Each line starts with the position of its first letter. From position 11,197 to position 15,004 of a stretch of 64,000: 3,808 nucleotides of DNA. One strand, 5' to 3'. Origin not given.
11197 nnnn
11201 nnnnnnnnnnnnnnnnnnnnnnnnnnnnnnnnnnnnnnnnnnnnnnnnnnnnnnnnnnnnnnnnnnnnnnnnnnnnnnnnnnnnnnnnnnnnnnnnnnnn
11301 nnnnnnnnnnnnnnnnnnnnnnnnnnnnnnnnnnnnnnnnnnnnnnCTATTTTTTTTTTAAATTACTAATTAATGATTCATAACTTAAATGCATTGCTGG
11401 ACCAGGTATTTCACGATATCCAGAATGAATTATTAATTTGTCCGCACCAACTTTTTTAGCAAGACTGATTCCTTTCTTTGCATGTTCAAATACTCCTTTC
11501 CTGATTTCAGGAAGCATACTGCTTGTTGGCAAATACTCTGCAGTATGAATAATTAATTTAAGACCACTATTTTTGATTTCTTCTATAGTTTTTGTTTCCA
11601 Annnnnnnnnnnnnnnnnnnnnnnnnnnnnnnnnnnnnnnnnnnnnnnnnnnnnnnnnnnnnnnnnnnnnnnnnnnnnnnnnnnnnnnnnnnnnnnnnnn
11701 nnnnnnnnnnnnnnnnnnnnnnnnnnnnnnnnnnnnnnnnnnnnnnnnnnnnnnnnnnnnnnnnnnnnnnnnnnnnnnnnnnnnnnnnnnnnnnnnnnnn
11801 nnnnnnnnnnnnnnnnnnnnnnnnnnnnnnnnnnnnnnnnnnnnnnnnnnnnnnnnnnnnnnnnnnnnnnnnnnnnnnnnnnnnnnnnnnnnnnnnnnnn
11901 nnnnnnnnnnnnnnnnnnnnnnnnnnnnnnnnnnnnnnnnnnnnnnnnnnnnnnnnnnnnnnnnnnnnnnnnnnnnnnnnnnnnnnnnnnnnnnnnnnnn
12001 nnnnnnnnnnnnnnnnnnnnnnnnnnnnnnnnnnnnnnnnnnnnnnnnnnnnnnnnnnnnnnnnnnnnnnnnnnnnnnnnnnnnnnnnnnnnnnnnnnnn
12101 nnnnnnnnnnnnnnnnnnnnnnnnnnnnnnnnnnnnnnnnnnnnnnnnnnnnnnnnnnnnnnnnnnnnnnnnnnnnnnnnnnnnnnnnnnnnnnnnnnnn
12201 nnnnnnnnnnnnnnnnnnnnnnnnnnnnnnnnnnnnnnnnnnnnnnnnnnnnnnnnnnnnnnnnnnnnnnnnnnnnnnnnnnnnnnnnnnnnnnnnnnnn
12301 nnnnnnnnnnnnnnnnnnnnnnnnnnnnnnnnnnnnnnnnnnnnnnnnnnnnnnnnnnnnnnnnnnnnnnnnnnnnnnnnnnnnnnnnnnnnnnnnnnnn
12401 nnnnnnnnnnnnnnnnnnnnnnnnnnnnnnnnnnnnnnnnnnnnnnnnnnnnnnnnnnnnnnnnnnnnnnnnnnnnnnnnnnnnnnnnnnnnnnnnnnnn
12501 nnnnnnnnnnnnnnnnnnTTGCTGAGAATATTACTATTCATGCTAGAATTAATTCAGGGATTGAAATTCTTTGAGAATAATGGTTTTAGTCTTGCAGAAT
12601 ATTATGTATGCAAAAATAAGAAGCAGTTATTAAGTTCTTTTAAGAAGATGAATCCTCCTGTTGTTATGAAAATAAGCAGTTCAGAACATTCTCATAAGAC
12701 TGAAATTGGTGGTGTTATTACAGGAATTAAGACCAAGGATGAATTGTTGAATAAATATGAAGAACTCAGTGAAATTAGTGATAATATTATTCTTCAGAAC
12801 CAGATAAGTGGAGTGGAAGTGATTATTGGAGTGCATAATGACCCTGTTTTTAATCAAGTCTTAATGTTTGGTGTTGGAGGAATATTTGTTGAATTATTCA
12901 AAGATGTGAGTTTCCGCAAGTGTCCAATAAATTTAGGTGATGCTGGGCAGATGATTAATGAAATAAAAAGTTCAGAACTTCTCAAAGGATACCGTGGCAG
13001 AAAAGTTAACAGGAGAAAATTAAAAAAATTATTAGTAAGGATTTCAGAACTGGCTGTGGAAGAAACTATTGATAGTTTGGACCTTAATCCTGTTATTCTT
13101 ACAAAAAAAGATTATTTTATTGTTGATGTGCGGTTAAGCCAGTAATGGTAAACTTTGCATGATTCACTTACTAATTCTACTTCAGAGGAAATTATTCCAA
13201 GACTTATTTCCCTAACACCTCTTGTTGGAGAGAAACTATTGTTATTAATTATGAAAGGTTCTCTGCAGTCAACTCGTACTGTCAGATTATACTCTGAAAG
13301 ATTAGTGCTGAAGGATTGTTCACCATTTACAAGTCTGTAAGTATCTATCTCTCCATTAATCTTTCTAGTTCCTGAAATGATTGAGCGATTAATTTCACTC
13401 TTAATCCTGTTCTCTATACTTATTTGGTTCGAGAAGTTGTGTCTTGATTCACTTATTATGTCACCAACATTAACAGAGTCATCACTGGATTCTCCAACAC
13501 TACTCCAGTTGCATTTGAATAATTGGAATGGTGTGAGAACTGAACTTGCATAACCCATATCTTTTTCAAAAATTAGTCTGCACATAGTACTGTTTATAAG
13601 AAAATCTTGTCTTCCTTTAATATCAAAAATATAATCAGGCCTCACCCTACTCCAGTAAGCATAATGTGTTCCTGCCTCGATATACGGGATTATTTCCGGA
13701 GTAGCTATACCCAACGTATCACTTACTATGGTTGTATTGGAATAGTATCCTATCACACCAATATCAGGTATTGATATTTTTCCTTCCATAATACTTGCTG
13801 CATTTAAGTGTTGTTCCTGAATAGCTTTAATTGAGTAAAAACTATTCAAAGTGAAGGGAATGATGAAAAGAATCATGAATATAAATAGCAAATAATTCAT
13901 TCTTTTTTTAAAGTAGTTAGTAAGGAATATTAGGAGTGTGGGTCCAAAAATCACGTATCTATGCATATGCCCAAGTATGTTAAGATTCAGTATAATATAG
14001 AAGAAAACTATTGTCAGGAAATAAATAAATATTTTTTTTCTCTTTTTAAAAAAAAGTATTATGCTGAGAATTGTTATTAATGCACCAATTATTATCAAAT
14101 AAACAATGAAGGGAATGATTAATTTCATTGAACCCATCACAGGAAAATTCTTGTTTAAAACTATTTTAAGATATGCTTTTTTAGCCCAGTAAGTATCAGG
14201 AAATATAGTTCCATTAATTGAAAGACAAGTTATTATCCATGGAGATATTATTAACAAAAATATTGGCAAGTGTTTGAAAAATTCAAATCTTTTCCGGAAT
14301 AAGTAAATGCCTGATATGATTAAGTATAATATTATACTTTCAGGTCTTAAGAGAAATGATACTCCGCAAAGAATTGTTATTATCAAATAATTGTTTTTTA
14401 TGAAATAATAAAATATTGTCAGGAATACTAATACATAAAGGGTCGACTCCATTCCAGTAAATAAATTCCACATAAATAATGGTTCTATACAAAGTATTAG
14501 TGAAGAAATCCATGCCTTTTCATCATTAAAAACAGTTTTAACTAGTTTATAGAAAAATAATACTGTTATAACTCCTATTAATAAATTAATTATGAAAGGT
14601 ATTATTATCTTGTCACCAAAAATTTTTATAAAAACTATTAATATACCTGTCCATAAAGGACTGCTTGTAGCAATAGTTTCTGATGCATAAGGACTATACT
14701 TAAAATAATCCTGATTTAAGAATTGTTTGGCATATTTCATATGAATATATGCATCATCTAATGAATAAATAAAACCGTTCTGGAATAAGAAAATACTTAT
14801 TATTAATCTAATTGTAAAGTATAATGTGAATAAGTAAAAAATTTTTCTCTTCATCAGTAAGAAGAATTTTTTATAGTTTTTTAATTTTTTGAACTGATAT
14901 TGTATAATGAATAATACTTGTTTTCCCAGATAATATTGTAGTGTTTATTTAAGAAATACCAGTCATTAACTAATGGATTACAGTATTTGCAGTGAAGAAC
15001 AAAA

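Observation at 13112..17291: Island of three very large polytopic membrane proteins (two tandem paralogs) next to GT2 and NDP-sugar pyrophosphorylase genes: putative cell-surface glycosylation / glycan polymerase module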

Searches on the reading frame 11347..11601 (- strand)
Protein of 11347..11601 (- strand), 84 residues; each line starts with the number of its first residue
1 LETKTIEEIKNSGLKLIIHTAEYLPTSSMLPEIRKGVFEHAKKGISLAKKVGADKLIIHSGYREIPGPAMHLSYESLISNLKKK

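Call 33: search_protein_families(library=pfam, proteins=[window:11347-11601:-], max_evalue=0.001)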
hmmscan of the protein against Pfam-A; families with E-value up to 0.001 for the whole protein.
window:11347-11601:- (84 aa): 1 family
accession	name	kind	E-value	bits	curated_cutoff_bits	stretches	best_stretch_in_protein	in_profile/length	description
PF01261.30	AP_endonuc_2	-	0.00017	21.8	31.1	1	8-82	36-109/249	Xylose isomerase-like TIM barrel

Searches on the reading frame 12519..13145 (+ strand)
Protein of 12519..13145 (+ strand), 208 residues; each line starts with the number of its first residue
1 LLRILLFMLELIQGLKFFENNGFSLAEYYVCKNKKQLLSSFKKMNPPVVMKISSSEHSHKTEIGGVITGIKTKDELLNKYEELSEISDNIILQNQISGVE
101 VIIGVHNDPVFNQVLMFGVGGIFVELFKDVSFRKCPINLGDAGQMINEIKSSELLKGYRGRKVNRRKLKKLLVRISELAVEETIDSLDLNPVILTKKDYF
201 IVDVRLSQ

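Call 3: search_protein_families(library=pfam, proteins=[window:12519-13145:+], max_evalue=0.1)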
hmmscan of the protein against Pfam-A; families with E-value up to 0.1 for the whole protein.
window:12519-13145:+ (208 aa): 3 families
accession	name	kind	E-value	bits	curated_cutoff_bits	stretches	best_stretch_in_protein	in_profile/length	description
PF13549.11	ATP-grasp_5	-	1.3e-49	168.9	27.6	1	15-206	16-219/221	ATP-grasp domain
PF24948.1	Citrate_synth_N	-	0.058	13.2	83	1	102-204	119-216/232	ATP-citrate synthase ATP-grasp domain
PF02324.22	Glyco_hydro_70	-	0.062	11.8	24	1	27-108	749-829/831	Glycosyl hydrolase family 70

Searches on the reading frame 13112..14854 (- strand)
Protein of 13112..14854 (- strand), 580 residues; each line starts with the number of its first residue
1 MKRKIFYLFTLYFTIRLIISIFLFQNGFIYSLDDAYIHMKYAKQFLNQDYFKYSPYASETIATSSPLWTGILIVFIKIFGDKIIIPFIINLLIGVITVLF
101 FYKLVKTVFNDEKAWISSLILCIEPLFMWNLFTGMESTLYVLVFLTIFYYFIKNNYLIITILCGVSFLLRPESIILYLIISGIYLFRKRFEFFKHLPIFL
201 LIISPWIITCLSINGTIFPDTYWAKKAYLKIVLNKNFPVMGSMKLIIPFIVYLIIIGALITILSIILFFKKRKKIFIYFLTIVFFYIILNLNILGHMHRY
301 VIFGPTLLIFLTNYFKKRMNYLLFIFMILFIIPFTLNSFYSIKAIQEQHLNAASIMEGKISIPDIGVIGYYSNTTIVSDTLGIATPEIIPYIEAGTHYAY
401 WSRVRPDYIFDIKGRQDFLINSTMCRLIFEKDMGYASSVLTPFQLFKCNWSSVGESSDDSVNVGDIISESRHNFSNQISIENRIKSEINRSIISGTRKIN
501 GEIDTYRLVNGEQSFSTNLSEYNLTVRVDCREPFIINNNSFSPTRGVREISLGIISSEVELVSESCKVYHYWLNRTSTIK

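Call 3: search_protein_families(library=pfam, proteins=[window:13112-14854:-], max_evalue=0.1)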
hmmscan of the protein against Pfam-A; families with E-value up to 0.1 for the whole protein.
window:13112-14854:- (580 aa): 2 families
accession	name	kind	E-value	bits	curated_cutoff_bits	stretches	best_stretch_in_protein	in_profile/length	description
PF13231.12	PMT_2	-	2.3e-09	38.1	26.1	1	71-208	9-159/160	Dolichyl-phosphate-mannose-protein mannosyltransferase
PF00746.26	Gram_pos_anchor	-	0.0037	17.6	20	1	252-274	19-41/43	LPXTG cell wall anchor motif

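Call 8: search_protein_families(library=ncbifam, proteins=[window:13112-14854:-], max_evalue=1)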
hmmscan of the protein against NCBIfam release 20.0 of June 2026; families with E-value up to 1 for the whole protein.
window:13112-14854:- (580 aa): 2 families
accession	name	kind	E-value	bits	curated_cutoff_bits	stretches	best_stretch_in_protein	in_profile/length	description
NF047440.1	LA3751_2_3_fam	subfamily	8.5e-06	24.8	200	1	57-218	74-244/460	LA_3751/LA_3752 family putative glycosyltransferase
NF046093.1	AZOBR_p60025_fam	subfamily_domain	0.0036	16.6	150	1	73-205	100-230/232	AZOBR_p60025 family cell surface glycopolymer formation protein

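Call 25: find_homologous_proteins(query=window:13112-14854:-, max_evalue=0.001)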
Query window:13112-14854:- (580 aa): 7 proteins with E <= 0.001 among 8000 candidates.
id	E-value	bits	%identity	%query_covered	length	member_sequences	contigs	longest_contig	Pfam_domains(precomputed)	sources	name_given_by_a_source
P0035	0.0e+0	1272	100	100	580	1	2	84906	PF13231.13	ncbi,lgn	-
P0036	1.6e-15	75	22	69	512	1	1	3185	-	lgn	-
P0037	2.0e-15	75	23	64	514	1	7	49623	-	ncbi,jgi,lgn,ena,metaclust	jgi:hypothetical protein|metaclust:\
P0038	3.9e-12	64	26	65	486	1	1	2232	-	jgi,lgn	jgi:hypothetical protein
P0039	2.3e-6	45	26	30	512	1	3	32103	-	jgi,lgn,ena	-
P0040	6.8e-6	43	26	66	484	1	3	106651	-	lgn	-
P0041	9.9e-5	39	27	65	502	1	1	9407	-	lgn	-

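Call 26: search_solved_structures(query=window:13112-14854:-, max_evalue=10)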
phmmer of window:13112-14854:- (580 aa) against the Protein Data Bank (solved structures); distinct sequences matched with E-value up to 10: 1.
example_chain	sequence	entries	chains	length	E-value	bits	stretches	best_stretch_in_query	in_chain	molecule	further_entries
8qby_K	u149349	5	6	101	5.3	8.9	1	251-315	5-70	NADH-quinone oxidoreductase subunit K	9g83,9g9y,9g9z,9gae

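Call 54: predict_structure(alignment_id=A3)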
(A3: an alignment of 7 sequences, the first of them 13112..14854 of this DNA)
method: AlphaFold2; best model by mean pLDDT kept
length: 580 residues; sequences in the alignment: 7
mean_pLDDT: 54.8   pTM: 0.54
mean pLDDT of the five models: 54.8, 52.9, 51.6, 49.8, 49.6
residues with pLDDT >= 90: 22; 70-90: 142; 50-70: 130; < 50: 286
segments of 3 or more residues with pLDDT < 50: 27-32, 52-58, 220-250, 263-396, 412-421, 432-503, 510-521, 573-580
pLDDT, mean of each block of 10 residues (from residue 1): 69 71 53 64 73 48 76 88 78 86 82 76 67 74 88 89 89 75 70 88 85 64 37 34 41 52 47 45 43 39 46 47 41 33 31 31 37 37 38 46 52 43 52 34 29 24 27 33 36 30 49 38 63 69 65 55 57 43
secondary structure, 60 per line:
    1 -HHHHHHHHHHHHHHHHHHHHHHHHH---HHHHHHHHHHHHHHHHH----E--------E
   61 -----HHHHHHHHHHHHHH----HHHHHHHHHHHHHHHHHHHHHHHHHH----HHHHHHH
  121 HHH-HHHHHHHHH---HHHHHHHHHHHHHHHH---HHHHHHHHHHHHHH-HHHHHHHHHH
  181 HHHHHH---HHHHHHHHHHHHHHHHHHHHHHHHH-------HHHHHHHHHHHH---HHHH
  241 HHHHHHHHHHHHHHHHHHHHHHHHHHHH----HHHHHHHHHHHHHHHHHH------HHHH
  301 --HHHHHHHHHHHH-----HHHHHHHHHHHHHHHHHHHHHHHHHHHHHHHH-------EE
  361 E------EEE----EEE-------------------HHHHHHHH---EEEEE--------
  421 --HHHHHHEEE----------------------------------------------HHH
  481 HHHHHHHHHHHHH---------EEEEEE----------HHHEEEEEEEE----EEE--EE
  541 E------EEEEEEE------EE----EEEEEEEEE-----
elements in order: H2-26 H30-46 H66-79 H84-109 H114-123 H125-133 H137-152 H156-169 H171-186 H190-214 H222-233 H237-268 H273-290 H297-300 H303-314 H320-351 E359-361 E368-370 E375-377 H397-404 E408-412 H423-428 E429-431 H478-493 E503-508 E522-529 E534-536 E539-541 E548-554 E567-575

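Call 69: find_encoding_contigs(protein=P0035, flank=1000, max_places=2)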
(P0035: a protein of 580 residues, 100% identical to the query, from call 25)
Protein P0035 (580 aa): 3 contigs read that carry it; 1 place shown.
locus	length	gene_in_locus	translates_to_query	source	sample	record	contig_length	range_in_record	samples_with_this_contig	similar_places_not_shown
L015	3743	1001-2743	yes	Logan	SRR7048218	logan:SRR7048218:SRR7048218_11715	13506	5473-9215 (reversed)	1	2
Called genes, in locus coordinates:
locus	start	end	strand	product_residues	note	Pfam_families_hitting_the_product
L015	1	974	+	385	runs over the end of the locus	-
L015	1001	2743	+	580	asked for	PF13231:PMT_2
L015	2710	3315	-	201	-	PF13549:ATP-grasp_5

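Call 70: list_cluster_members(proteins=[P0035, P0001, P0009, P0037, P0003])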
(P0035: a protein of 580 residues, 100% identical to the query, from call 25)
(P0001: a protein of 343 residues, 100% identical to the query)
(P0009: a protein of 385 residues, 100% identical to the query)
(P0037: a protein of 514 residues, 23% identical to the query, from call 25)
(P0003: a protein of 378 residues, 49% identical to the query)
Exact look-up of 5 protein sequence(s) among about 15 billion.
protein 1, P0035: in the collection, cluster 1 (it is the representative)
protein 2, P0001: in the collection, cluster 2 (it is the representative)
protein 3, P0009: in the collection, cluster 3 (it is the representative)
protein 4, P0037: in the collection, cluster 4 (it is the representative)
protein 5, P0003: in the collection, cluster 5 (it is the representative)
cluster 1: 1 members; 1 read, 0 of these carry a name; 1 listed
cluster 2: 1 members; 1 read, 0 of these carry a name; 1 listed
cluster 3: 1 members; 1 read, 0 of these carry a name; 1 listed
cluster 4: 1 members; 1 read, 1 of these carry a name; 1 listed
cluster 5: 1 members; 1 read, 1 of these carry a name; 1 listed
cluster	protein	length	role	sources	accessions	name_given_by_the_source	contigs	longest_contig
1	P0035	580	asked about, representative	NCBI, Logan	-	-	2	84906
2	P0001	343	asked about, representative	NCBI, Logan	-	-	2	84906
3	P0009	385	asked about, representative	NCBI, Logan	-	-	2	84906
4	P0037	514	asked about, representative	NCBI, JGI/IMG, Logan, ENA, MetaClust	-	hypothetical protein | \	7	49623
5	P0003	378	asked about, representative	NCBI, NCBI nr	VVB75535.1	Uncharacterised protein [Candidatus Tiddalikarchaeum anstoanum]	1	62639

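Call 74: search_protein_families(library=pfam, alignment_id=A3, max_evalue=0.01)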
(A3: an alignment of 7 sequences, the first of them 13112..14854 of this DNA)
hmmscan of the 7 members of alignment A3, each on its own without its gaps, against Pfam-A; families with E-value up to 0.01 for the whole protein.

A. member 1, window:13112-14854:- (580 aa): 2 families
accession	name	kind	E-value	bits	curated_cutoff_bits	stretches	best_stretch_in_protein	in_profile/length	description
PF13231.12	PMT_2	-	2.3e-09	38.1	26.1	1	71-208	9-159/160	Dolichyl-phosphate-mannose-protein mannosyltransferase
PF00746.26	Gram_pos_anchor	-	0.0037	17.6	20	0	252-274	19-41/43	LPXTG cell wall anchor motif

B. families by the number of members that match (of 7 scanned): 3 families
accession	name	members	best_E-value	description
PF13231.12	PMT_2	1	2.3e-09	Dolichyl-phosphate-mannose-protein mannosyltransferase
PF14897.12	EpsG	1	0.0011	EpsG family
PF00746.26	Gram_pos_anchor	1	0.0037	LPXTG cell wall anchor motif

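Call 76: find_encoding_contigs(protein=P0037, flank=6000, max_places=2)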
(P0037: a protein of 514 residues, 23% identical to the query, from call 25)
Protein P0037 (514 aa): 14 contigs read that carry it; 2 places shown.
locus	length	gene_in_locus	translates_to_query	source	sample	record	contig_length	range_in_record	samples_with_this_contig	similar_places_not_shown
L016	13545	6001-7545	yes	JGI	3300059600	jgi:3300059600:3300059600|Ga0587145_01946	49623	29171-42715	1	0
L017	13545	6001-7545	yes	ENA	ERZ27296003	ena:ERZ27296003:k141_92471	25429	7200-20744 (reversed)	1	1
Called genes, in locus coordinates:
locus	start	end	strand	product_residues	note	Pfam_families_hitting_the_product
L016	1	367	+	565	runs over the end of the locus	-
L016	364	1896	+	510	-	PF13231:PMT_2 (weak)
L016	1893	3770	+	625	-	PF04932:Wzy_C, PF07719:TPR_2 (faint)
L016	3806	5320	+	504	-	PF06156:YabA (faint), PF20042:DUF6444, PF03050:DDE_Tnp_IS66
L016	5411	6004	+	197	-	PF07719:TPR_2 (faint), PF13428:TPR_14 (faint), PF13432:TPR_16 (faint), PF14559:TPR_19 (faint)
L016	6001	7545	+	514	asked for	-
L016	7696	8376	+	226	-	PF00072:Response_reg, PF08281:Sigma70_r4_2 (weak), PF00196:GerE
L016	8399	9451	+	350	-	PF05384:DegS, PF19220:Rod_CreS (weak), PF07730:HisKA_3, PF02518:HATPase_c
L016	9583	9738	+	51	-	PF04964:Flp_Fap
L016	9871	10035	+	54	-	PF04964:Flp_Fap (weak)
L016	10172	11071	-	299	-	PF07136:DUF1385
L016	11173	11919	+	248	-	PF01966:HD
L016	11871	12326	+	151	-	PF13286:HD_assoc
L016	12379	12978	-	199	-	PF00574:CLP_protease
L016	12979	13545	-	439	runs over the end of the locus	PF05697:Trigger_N, PF05698:Trigger_C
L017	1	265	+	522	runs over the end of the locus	PF13231:PMT_2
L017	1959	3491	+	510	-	PF13231:PMT_2 (weak)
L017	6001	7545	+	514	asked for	-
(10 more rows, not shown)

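Call 91: search_solved_structures(query=A3, max_evalue=10)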
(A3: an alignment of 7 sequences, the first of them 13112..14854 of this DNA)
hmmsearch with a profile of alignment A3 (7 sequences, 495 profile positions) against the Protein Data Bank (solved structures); distinct sequences matched with E-value up to 10: 3.
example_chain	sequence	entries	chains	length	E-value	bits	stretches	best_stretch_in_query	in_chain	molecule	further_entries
9dlf_C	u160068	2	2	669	1.2e-20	77.6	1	29-261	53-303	Arabinosyltransferase AftB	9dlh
23gx_B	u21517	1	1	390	0.038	16.5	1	53-208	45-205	GPI mannosyltransferase 1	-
9wno_A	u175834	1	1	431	6.7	9.1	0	88-328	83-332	GPI mannosyltransferase 1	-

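Call 92: search_solved_structures(query=A3, max_evalue=0.001, show_alignments=1)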
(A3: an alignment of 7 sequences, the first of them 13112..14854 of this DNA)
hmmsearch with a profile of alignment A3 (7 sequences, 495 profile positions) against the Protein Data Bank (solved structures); distinct sequences matched with E-value up to 0.001: 1.
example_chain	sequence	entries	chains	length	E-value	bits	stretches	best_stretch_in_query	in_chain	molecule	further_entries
9dlf_C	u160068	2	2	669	1.2e-20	77.6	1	29-261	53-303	Arabinosyltransferase AftB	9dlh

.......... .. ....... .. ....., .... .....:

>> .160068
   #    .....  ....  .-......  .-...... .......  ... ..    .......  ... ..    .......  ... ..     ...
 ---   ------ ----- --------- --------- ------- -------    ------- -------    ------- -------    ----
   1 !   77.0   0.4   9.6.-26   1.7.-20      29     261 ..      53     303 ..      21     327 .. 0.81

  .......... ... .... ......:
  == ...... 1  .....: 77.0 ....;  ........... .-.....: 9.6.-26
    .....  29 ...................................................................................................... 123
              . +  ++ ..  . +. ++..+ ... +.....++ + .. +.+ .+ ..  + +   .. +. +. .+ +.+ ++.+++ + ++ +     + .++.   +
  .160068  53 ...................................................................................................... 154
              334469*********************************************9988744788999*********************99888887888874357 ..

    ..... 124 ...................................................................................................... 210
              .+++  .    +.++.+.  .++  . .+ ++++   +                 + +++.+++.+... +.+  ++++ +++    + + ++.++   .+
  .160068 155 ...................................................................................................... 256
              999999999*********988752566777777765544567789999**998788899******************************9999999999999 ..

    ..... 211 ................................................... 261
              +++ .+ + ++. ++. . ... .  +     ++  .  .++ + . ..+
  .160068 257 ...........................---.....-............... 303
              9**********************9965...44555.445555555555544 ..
